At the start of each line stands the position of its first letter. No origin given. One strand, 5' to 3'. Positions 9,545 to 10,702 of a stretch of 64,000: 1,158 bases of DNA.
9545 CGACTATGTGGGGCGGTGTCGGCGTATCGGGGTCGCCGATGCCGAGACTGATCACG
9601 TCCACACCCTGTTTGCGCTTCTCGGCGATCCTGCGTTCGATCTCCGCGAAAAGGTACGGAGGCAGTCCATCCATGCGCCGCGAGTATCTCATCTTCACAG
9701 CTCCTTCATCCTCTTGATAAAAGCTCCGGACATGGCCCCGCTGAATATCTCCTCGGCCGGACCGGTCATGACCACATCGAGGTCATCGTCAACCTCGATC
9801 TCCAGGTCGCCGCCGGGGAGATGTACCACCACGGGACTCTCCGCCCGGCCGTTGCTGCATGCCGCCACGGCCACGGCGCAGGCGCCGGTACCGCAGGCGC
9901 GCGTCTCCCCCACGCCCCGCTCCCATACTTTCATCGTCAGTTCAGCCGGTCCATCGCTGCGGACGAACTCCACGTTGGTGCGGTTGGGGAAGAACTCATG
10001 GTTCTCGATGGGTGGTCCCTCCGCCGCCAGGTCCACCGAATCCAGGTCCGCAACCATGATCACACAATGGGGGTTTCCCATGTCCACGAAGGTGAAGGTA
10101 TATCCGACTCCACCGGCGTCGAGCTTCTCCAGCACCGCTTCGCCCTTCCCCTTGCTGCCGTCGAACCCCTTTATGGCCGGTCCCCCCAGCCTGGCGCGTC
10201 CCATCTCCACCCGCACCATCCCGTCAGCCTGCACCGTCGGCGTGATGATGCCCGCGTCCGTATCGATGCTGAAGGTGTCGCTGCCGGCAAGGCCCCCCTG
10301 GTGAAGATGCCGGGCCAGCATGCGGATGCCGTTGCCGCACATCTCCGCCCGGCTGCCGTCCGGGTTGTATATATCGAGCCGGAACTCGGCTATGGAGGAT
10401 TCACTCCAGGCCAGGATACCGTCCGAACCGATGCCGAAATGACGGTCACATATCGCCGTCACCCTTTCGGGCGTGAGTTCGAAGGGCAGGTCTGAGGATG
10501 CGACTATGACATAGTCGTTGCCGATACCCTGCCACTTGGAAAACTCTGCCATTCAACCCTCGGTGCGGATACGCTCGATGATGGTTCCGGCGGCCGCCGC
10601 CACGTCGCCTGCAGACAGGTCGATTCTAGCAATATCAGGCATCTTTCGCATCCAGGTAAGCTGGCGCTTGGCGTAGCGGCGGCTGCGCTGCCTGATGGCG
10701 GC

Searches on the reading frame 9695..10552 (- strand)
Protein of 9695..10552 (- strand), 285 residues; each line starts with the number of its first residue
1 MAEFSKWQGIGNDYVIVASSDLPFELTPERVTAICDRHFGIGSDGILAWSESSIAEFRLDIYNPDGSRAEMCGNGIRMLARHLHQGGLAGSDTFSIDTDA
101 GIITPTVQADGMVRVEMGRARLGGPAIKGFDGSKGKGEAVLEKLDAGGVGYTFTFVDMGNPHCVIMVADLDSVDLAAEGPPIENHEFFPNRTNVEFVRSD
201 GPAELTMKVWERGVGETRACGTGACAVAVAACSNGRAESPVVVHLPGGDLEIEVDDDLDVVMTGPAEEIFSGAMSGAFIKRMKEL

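Call 44: search_protein_families(library=pfam, proteins=[window:9695-10552:-], max_evalue=0.00001)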
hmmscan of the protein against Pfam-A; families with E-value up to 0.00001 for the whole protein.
window:9695-10552:- (285 aa): 1 family
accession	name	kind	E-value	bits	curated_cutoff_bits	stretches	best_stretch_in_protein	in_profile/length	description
PF01678.24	DAP_epimerase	-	1.6e-64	215.9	34.7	2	155-267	2-119/121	Diaminopimelate epimerase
